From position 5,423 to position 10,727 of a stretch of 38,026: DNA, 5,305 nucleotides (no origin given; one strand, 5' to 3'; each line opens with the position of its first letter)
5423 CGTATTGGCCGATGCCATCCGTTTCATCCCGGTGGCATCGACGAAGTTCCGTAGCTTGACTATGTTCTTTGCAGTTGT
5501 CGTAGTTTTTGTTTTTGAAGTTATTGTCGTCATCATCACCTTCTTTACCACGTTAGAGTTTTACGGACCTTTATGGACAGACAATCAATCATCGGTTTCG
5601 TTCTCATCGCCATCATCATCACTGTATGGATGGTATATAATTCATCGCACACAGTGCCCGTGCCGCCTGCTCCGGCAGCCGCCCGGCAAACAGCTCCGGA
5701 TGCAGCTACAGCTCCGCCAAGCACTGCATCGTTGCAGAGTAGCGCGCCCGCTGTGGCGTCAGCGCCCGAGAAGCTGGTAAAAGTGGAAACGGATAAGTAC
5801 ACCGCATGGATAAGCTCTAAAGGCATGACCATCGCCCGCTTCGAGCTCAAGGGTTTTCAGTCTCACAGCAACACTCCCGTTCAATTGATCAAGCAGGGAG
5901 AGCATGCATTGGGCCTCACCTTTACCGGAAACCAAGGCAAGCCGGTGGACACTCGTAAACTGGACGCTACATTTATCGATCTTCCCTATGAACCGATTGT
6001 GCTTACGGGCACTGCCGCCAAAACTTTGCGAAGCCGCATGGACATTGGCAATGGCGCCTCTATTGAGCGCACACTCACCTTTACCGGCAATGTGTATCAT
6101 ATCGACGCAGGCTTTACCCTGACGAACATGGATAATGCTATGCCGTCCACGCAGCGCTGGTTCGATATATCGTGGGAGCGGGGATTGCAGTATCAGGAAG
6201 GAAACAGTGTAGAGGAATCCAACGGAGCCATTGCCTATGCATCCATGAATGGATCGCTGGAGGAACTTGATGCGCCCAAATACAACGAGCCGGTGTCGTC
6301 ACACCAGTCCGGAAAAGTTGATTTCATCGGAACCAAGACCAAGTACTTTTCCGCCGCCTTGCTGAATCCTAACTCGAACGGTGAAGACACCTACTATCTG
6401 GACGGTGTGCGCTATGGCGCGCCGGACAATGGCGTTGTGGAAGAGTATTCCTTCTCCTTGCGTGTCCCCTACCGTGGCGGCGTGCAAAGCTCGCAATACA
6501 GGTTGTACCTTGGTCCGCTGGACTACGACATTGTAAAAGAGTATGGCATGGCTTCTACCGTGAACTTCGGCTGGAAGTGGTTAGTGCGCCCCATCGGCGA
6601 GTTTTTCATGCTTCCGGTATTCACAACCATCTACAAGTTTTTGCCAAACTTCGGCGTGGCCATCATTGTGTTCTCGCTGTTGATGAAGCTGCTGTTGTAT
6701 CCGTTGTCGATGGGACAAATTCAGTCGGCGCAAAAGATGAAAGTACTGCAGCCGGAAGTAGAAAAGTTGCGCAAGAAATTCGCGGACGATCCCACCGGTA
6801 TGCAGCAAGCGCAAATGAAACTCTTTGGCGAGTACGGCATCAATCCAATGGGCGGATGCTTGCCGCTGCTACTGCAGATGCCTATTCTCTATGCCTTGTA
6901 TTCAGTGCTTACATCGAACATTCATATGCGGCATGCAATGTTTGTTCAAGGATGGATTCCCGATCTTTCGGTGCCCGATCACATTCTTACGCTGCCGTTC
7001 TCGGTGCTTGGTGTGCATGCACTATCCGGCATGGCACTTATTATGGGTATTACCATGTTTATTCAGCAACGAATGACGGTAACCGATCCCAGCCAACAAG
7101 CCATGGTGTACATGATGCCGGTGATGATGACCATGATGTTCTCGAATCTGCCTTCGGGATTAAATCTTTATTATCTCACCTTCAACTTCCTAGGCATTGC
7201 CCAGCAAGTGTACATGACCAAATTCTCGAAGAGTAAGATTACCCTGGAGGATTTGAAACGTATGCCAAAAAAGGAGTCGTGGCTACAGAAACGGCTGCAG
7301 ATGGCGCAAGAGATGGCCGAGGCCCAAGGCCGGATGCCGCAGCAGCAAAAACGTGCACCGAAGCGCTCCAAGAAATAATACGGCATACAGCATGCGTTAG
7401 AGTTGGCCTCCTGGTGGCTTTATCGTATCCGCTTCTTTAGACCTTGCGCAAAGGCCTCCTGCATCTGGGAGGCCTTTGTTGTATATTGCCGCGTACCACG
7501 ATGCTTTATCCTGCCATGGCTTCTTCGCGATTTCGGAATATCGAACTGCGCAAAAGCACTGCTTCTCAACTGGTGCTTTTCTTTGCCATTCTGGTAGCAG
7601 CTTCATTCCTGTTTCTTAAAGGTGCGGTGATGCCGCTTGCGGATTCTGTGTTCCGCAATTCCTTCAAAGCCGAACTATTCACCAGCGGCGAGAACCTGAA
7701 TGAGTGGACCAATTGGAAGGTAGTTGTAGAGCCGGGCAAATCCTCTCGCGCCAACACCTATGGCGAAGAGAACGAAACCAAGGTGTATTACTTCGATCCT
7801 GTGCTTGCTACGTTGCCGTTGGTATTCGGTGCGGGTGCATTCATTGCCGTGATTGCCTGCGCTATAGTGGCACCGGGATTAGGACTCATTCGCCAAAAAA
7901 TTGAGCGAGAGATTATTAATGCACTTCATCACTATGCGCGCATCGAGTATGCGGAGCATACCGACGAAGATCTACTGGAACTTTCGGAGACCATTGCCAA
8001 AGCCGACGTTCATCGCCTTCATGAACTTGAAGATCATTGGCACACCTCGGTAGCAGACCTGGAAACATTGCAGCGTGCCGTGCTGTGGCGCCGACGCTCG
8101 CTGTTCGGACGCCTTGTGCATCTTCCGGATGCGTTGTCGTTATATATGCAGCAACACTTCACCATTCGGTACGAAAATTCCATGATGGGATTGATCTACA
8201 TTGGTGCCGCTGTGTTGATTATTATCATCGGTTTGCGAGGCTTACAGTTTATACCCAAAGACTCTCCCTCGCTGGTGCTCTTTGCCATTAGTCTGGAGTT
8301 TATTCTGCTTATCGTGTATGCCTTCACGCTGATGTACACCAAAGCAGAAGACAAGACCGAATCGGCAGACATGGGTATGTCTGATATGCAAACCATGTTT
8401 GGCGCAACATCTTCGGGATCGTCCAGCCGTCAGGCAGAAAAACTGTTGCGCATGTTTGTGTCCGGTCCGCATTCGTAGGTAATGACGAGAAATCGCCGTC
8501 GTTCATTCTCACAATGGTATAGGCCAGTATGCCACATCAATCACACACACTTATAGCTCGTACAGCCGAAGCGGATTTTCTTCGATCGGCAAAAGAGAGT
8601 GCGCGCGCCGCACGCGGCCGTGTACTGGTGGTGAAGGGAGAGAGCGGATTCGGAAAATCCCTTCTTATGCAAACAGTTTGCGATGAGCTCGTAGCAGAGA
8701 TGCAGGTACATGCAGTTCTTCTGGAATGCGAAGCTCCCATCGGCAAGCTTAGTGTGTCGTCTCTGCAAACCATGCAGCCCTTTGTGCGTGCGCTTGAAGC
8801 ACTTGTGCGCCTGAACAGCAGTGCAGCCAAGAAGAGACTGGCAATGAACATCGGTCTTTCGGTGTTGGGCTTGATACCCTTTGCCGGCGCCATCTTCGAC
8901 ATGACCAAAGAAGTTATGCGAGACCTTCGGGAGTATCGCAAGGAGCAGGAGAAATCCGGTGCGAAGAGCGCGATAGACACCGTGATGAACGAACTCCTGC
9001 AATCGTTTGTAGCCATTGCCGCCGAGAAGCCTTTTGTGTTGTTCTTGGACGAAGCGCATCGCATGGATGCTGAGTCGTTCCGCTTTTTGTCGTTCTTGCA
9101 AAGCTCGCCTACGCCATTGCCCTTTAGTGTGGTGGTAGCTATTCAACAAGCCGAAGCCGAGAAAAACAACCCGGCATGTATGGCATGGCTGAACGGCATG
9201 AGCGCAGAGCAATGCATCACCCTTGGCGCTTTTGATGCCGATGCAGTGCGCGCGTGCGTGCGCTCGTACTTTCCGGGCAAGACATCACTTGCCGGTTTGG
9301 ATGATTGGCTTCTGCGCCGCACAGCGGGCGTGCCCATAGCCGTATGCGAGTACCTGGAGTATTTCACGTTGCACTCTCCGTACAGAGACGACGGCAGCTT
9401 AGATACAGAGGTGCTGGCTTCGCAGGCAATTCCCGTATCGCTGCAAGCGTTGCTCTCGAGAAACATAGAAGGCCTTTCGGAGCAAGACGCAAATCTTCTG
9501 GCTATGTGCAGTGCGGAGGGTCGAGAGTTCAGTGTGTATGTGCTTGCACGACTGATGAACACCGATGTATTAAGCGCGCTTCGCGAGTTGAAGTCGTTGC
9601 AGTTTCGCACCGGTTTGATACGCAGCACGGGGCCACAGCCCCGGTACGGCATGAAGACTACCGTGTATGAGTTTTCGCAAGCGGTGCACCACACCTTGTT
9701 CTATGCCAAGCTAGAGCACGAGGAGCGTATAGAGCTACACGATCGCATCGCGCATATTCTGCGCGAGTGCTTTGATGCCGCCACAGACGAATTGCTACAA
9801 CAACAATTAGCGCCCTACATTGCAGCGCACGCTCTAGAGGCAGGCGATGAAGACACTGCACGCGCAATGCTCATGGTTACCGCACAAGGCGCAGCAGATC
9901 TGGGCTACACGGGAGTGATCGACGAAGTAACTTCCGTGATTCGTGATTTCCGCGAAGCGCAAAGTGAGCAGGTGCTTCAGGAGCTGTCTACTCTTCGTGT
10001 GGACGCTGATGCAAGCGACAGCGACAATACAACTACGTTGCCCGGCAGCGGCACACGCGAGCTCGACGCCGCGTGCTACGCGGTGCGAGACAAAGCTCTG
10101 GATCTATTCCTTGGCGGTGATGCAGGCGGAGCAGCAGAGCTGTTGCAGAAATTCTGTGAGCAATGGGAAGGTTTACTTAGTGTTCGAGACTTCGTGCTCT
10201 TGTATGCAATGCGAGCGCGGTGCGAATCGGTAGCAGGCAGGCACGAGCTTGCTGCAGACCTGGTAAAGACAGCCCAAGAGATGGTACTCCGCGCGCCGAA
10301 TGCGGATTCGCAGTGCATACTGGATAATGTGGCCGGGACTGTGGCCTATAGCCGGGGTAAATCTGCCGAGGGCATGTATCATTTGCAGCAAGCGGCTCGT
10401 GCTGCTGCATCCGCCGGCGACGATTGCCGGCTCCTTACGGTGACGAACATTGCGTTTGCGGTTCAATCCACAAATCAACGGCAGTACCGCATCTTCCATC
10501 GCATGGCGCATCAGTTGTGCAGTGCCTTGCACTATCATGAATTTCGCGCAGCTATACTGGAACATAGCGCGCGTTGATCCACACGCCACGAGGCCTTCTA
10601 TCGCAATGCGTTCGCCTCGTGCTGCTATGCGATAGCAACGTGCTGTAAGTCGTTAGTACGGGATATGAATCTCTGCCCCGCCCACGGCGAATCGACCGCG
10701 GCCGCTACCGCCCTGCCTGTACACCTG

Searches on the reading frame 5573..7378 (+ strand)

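Call 69: search_protein_families(library=pfam, proteins=[window:5573-7378:+], max_evalue=0.00001)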
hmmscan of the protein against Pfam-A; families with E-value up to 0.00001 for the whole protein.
window:5573-7378:+ (601 aa): 2 families
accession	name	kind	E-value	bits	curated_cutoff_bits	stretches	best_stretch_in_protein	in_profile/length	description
PF02096.25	60KD_IMP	-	2.5e-55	187.4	35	1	360-550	1-163/163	60Kd inner membrane protein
PF14849.12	YidC_periplas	-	6.9e-27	95.5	24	1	69-341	2-280/283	YidC periplasmic domain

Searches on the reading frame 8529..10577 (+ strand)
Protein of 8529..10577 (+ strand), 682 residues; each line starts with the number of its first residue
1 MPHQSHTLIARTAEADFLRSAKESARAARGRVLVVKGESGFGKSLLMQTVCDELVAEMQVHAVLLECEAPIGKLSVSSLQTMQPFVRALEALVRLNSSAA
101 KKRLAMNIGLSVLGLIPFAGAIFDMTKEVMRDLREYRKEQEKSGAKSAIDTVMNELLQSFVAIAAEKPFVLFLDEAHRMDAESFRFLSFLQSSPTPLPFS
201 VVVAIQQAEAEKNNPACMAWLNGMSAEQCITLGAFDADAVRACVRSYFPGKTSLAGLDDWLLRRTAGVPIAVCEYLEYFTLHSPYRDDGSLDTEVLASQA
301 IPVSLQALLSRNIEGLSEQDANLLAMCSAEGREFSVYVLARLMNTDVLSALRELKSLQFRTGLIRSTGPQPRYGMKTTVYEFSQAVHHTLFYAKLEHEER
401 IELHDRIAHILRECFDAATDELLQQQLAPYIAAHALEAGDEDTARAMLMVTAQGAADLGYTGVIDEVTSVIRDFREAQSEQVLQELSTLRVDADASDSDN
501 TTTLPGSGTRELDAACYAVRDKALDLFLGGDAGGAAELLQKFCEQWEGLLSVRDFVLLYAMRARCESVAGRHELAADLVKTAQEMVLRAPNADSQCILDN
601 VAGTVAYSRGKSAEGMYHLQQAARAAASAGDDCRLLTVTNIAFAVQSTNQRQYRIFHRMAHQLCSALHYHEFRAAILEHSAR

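Call 69: search_protein_families(library=pfam, proteins=[window:8529-10577:+], max_evalue=0.00001)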
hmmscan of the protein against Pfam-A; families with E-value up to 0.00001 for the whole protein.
window:8529-10577:+ (682 aa): 2 families
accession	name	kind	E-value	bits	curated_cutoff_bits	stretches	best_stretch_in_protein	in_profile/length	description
PF13191.12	AAA_16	-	2.5e-16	61.1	32.6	1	8-201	2-166/167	AAA ATPase domain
PF13401.12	AAA_22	-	3.9e-08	34.1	27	1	30-201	5-120/130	AAA domain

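Call 91: search_protein_families(library=padloc, proteins=[window:8529-10577:+], max_evalue=0.001)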
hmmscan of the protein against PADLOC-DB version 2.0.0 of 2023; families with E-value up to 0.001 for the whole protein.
window:8529-10577:+ (682 aa): 0 families
